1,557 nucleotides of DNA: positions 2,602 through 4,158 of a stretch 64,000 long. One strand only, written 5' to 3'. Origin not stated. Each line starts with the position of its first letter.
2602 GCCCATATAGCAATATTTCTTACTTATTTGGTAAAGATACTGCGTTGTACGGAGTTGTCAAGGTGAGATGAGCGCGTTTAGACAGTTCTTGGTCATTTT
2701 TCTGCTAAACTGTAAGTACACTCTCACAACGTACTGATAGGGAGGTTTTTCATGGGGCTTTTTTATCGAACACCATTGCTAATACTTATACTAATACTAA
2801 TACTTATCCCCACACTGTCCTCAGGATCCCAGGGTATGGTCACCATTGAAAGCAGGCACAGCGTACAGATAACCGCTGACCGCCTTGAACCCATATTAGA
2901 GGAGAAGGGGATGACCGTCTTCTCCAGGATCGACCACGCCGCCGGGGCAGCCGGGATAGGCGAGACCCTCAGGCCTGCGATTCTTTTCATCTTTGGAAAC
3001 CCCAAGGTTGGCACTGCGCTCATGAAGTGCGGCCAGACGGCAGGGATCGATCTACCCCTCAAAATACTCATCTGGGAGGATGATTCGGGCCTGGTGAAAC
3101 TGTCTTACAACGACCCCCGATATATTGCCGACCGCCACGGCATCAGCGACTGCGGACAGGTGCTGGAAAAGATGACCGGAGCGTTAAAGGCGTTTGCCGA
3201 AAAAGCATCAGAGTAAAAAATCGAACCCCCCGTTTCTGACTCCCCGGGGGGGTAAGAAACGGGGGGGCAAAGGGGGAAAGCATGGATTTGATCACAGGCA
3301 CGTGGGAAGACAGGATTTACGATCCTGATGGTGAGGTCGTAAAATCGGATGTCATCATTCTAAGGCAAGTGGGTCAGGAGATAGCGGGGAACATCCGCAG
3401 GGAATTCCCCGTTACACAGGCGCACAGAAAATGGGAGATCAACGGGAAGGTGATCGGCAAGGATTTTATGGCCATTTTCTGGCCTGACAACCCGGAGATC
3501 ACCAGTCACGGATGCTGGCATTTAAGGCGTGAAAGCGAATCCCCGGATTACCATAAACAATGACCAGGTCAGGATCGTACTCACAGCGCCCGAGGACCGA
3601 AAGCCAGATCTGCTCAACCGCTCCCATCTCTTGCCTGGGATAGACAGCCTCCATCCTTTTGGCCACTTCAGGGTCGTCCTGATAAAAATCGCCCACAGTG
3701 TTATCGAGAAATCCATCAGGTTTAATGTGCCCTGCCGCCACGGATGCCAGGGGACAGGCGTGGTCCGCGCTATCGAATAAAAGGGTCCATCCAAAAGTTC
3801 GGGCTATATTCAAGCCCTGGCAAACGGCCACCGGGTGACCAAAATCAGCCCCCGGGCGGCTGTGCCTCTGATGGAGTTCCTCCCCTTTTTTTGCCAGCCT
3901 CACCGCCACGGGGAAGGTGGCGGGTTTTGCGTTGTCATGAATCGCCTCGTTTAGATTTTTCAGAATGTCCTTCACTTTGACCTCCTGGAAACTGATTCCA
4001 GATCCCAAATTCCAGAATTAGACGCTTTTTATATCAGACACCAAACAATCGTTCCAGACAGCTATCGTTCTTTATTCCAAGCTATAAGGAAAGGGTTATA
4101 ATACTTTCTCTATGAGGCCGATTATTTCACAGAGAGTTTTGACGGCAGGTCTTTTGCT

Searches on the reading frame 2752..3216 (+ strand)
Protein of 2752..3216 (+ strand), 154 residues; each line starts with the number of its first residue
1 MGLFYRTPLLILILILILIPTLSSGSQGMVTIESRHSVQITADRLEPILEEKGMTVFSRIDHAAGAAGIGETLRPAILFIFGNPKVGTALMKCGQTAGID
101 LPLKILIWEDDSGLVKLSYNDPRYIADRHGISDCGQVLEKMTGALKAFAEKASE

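Call 69: search_protein_families(library=pfam, proteins=[window:2752-3216:+], max_evalue=0.00001)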
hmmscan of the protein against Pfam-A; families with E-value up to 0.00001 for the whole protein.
window:2752-3216:+ (154 aa): 1 family
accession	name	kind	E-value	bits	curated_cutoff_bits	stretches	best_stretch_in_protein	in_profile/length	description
PF03625.19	DUF302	-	2.4e-19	69.4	23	1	60-122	1-63/63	Domain of unknown function DUF302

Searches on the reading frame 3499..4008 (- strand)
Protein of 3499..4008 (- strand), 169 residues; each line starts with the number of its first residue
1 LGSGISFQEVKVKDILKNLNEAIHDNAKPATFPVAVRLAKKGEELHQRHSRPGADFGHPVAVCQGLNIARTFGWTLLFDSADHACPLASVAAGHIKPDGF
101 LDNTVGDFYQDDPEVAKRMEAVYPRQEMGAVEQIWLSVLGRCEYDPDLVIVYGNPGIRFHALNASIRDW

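Call 69: search_protein_families(library=pfam, proteins=[window:3499-4008:-], max_evalue=0.00001)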
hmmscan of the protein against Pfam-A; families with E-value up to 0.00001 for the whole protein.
window:3499-4008:- (169 aa): 1 family
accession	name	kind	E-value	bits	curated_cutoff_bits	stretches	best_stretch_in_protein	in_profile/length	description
PF02596.20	DUF169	-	3.7e-21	76.4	27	1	25-156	4-133/209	Uncharacterised ArCR, COG2043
